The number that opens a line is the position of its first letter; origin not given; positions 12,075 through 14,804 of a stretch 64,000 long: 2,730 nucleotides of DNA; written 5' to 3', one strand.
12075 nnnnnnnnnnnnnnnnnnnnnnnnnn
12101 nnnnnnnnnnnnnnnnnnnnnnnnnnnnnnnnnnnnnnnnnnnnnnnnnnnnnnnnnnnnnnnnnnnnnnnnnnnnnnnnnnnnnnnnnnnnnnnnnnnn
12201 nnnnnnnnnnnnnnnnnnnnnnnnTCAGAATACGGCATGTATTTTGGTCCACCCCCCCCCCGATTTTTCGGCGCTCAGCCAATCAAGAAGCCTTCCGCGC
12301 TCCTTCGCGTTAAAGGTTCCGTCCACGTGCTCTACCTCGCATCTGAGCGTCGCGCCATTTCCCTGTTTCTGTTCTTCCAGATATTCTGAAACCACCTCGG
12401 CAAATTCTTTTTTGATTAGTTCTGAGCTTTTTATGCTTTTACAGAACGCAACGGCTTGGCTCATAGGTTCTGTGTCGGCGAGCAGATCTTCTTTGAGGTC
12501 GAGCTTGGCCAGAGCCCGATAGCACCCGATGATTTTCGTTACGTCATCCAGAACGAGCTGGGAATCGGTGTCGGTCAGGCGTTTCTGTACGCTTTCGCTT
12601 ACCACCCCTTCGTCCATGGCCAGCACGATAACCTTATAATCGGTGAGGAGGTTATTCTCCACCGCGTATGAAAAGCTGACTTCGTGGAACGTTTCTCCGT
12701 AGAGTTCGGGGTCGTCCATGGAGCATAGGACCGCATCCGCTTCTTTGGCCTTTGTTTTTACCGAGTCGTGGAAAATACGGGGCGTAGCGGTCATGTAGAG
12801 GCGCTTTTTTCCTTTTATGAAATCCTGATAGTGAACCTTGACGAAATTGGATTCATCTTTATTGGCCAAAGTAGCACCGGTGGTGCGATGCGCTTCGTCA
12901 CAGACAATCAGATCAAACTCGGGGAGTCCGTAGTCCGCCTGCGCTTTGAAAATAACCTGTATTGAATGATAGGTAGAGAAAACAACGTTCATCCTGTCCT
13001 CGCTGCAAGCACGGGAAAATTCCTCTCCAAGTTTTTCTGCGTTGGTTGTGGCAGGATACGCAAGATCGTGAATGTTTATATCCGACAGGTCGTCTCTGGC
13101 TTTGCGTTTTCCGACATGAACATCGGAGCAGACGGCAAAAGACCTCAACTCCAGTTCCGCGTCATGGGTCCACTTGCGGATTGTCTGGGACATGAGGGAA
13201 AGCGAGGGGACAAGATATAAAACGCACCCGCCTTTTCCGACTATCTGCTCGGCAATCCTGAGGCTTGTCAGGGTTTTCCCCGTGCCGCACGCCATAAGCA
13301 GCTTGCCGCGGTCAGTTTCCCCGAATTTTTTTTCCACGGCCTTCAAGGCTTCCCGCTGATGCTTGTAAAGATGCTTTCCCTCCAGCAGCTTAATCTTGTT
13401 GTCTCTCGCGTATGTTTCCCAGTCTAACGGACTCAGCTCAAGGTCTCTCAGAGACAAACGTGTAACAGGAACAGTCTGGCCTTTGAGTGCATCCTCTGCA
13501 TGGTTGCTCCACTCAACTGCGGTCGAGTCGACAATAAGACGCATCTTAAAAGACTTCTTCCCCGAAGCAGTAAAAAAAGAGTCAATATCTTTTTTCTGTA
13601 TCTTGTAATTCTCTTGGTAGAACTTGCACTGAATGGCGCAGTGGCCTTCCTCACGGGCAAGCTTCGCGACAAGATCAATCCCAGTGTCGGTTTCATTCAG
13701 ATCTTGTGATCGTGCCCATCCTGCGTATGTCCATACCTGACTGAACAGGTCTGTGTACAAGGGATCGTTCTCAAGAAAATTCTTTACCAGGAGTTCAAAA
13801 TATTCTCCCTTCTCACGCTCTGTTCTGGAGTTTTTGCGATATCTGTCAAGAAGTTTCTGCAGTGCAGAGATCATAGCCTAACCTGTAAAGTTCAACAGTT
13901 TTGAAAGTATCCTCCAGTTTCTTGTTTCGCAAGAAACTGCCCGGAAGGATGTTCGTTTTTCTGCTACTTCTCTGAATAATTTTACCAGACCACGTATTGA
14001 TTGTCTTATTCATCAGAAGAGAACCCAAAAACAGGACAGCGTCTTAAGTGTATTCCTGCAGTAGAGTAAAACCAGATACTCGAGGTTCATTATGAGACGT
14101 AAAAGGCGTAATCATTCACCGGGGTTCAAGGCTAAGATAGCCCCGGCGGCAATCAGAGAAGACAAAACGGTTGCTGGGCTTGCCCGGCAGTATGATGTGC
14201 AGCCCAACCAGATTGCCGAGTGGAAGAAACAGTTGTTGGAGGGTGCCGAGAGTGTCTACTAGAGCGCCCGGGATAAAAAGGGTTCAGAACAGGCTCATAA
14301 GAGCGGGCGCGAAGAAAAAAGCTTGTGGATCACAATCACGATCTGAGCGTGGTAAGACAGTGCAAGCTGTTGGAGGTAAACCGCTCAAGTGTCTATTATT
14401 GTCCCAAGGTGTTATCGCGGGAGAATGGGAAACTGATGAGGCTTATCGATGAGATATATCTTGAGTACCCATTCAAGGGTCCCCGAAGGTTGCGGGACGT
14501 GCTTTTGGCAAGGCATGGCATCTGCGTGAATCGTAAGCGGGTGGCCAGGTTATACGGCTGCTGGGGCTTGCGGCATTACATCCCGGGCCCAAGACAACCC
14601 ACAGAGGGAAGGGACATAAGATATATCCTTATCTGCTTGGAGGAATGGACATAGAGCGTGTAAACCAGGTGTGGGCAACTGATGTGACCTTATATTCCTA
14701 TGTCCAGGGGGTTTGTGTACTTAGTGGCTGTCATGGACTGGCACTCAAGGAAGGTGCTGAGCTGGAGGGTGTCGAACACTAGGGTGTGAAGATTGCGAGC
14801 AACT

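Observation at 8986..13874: Type ISP restriction-modification enzyme interrupted at a G10 homopolymer: likely phase-variable ON/OFF switch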

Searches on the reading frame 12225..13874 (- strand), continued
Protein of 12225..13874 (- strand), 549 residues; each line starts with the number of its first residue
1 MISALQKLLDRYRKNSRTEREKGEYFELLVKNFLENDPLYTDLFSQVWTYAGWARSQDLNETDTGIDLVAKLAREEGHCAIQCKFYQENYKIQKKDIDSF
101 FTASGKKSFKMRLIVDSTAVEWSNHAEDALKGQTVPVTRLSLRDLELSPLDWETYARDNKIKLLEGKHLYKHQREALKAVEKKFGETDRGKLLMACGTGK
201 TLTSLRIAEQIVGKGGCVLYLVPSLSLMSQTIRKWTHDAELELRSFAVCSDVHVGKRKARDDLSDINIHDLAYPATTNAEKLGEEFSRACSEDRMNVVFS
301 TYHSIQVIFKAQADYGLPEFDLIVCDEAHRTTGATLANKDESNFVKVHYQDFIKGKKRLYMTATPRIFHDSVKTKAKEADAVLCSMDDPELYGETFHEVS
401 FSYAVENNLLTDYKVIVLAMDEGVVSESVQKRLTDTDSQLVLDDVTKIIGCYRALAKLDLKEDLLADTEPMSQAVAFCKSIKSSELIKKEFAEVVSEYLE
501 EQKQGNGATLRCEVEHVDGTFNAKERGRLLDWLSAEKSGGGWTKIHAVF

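Call 80: predict_structure(alignment_id=A1)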
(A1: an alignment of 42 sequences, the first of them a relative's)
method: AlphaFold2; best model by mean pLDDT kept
length: 459 residues; sequences in the alignment: 42
mean_pLDDT: 74.9   pTM: 0.69
mean pLDDT of the five models: 74.9, 59.1, 58.9, 57.6, 50.5
residues with pLDDT >= 90: 85; 70-90: 220; 50-70: 114; < 50: 40
segments of 3 or more residues with pLDDT < 50: 116-127, 399-401, 439-459
pLDDT, mean of each block of 10 residues (from residue 1): 62 84 80 92 92 82 92 94 81 83 86 52 47 73 89 90 87 94 88 57 69 90 69 70 71 87 72 58 70 68 79 83 68 81 83 86 64 85 75 70 71 67 67 56 37 41
secondary structure, 60 per line:
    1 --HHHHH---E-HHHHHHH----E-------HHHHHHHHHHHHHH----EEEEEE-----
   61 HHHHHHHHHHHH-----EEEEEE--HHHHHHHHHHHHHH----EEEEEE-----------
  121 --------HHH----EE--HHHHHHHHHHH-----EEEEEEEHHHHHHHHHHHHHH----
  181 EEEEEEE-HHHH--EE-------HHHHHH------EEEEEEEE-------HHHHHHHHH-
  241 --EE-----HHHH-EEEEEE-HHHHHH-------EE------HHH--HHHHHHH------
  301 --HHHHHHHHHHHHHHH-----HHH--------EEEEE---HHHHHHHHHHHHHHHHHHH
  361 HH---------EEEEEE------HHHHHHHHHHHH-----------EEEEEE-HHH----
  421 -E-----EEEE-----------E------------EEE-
elements in order: H3-7 H13-19 H32-45 E50-55 H61-72 E78-83 H86-99 E104-109 H140-150 E156-162 H163-176 E181-187 H189-192 H204-209 E216-223 H231-239 H250-253 E255-260 H262-267 H288-294 H303-317 E334-338 H342-362 E372-377 H384-395 E407-412 E428-431 E456-458

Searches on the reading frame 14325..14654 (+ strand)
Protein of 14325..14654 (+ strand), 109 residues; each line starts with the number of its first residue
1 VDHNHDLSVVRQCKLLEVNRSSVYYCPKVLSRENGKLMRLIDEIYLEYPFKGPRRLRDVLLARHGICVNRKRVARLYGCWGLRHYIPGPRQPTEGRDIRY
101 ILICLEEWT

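Call 38: search_protein_families(library=pfam, proteins=[window:14325-14654:+], max_evalue=0.001)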
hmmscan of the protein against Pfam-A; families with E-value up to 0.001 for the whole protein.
window:14325-14654:+ (109 aa): 1 family
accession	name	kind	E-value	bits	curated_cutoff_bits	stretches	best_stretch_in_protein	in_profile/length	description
PF13276.12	HTH_21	-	3.3e-09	37.3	28.1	1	36-86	5-56/60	HTH-like domain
